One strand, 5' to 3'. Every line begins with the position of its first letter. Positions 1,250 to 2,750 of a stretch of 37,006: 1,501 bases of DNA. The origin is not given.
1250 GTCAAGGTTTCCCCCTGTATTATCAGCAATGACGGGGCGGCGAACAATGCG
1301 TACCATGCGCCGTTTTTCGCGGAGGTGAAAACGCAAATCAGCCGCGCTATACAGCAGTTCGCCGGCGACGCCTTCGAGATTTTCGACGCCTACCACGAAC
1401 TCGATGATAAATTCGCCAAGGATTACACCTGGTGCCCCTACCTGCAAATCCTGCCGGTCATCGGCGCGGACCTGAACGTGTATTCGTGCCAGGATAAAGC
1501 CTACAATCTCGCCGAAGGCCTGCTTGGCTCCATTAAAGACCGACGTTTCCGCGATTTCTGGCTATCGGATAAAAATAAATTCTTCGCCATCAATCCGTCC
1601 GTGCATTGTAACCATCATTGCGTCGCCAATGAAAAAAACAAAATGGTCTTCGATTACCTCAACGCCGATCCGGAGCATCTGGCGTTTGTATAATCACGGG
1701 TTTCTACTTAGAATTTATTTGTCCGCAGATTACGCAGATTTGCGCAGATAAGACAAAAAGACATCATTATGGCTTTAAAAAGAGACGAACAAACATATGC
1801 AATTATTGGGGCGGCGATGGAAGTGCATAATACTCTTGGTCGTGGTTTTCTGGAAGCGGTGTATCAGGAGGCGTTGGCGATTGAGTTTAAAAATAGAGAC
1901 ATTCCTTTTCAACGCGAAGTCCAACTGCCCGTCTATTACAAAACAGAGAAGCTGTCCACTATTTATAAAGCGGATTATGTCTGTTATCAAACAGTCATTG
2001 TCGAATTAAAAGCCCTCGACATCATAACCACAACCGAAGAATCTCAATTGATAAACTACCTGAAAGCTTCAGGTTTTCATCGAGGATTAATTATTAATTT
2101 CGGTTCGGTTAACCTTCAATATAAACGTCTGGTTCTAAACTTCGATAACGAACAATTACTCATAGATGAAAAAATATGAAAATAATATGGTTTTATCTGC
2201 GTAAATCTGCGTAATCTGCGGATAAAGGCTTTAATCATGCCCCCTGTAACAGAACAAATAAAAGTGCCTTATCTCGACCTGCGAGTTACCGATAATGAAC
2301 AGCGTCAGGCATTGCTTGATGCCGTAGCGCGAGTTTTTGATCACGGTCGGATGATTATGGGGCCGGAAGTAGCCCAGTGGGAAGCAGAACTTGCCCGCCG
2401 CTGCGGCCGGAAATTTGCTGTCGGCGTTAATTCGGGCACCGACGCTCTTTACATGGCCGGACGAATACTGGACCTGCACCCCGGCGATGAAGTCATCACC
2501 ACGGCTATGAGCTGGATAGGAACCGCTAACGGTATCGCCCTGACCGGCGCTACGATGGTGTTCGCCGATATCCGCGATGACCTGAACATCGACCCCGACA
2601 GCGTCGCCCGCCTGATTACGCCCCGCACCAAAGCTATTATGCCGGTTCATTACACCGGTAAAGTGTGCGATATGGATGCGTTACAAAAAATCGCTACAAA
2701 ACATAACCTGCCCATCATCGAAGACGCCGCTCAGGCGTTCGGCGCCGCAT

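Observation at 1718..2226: AT-rich GxxExxY nuclease-fold gene boxed by a 29-34 bp inverted repeat built from CGCAGAT triplets, lodged between two genes of a glycan operon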

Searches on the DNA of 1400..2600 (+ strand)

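Call 8: search_rna_families(source=window, start=1400, end=2600, threshold=evalue, max_evalue=10)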
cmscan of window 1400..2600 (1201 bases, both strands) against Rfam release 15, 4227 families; matches with E-value up to 10: 2.
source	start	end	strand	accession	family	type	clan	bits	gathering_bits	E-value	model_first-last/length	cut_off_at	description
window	1970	1991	+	RF01114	TMV_UPD-PK1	Cis-reg;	-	18.3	33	1.4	1-22/22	no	Pseudoknot of upstream pseudoknot domain (UPD) of the 3'UTR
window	2045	2190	+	RF01578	RUF1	Gene; sRNA;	-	15.8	70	3.6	1-264/264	no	Plasmodium RNA of unkown function RUF1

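Call 79: search_rna_families(sources=[L143, L144, L145, L146, L147, L148, L149, L150, L151, L152, L153, L154, L155, L156, L157, L158, L159, L160, L161, L162], threshold=gathering)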
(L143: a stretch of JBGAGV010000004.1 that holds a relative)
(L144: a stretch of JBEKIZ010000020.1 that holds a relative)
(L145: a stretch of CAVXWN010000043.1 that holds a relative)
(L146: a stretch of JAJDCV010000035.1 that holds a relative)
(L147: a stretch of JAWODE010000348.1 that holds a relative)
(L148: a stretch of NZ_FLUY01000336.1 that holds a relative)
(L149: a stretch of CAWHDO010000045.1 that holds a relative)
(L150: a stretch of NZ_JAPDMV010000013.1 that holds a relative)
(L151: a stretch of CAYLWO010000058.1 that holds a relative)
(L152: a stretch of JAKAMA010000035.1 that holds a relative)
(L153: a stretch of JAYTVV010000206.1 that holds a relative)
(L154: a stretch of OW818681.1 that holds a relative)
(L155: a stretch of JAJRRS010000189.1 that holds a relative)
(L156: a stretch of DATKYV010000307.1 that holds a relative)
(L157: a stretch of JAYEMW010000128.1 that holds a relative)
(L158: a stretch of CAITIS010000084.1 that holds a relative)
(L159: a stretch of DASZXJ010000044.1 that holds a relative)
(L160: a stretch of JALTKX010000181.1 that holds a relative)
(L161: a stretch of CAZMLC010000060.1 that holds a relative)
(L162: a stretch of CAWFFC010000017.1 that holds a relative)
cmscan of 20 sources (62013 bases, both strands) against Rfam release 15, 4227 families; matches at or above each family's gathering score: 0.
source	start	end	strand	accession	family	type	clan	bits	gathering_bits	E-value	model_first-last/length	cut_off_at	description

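Call 80: search_rna_families(sources=[L163, L164, L165, L166, L167, L168, L169, L170, L171, L172, L173, L174, L175, L176, L177, L178, L179, L180, L181, L182], threshold=gathering)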
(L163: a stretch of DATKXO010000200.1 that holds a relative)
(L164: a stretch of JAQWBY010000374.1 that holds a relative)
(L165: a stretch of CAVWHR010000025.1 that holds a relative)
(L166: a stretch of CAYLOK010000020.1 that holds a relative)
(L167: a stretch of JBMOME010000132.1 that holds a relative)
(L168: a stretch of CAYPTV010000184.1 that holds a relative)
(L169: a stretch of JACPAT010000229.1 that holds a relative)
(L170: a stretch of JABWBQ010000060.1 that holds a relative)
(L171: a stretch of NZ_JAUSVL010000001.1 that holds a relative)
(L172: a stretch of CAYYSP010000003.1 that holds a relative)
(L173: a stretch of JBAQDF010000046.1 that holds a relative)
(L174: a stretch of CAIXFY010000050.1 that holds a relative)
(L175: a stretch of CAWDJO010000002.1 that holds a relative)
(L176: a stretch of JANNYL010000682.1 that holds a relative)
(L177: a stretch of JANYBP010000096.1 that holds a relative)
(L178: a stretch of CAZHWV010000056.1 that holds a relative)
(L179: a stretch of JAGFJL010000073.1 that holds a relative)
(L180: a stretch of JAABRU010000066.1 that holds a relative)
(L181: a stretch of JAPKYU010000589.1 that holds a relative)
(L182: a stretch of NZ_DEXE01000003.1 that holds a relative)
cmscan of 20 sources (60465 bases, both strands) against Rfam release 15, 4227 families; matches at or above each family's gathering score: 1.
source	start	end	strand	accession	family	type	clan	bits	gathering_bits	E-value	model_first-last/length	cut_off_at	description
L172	1190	1263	+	RF00005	tRNA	Gene; tRNA;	CL00001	64.6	29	9.2e-12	1-71/71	no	tRNA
